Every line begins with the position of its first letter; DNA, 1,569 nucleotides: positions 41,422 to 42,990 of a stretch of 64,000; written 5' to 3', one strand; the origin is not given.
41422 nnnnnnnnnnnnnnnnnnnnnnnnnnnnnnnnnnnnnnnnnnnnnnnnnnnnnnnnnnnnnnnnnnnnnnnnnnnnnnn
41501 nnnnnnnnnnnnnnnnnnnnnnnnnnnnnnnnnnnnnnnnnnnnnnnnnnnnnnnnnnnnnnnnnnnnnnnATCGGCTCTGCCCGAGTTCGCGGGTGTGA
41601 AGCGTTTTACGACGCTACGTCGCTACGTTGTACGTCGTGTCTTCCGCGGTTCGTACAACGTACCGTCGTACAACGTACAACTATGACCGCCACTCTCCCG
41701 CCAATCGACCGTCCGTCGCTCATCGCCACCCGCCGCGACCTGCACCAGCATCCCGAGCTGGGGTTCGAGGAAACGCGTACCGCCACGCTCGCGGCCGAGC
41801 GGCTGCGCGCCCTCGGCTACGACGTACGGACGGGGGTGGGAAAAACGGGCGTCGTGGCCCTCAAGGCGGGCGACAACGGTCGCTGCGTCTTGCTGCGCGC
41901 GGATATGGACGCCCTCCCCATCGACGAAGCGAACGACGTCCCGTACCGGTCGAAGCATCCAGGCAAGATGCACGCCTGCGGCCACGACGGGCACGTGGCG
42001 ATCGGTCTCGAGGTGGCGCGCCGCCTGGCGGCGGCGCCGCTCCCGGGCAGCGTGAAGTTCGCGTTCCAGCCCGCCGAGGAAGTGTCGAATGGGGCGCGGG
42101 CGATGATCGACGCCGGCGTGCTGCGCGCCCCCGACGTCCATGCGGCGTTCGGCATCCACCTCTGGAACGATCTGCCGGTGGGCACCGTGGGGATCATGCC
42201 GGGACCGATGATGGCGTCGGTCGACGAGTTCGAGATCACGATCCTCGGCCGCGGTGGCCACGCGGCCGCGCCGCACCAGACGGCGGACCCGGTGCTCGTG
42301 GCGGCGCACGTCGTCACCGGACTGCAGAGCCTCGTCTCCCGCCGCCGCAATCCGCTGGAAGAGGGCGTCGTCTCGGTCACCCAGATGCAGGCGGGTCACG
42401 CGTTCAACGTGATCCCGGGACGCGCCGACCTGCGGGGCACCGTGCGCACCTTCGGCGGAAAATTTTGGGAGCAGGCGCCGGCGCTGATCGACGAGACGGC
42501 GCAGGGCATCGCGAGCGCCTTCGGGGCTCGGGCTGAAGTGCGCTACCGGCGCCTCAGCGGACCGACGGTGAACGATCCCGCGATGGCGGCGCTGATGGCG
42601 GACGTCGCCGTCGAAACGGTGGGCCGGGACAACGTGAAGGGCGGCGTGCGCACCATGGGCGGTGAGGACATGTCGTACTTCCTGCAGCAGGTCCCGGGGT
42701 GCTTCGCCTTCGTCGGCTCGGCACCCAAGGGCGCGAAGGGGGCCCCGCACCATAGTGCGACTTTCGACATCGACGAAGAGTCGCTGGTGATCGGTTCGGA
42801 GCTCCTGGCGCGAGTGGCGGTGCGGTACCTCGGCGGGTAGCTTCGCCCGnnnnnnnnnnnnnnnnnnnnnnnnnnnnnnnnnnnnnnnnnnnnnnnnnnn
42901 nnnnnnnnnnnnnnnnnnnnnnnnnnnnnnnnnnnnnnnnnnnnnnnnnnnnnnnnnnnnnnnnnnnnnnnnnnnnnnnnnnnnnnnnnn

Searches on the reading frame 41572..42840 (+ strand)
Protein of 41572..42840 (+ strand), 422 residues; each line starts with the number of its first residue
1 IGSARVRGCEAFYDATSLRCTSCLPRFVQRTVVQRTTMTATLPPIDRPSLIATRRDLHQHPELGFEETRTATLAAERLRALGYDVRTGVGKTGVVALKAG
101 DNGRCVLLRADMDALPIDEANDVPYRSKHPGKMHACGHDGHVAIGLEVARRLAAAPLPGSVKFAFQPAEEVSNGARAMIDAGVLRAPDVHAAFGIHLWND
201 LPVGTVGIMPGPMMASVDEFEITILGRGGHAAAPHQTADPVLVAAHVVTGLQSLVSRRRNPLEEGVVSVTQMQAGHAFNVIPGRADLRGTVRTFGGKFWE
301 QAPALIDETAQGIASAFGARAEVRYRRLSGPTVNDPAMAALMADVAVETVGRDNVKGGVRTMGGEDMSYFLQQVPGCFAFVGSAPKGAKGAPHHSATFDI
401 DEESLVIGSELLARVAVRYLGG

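Call 69: search_protein_families(library=pfam, proteins=[window:41572-42840:+], max_evalue=0.0001)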
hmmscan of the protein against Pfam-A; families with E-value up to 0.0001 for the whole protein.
window:41572-42840:+ (422 aa): 2 families
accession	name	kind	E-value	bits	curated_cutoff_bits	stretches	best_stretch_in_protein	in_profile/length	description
PF01546.33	Peptidase_M20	-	6.4e-44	150.8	24.6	1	107-416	1-204/206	Peptidase family M20/M25/M40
PF07687.19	M20_dimer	-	4.7e-11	43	21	1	219-305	8-94/107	Peptidase dimerisation domain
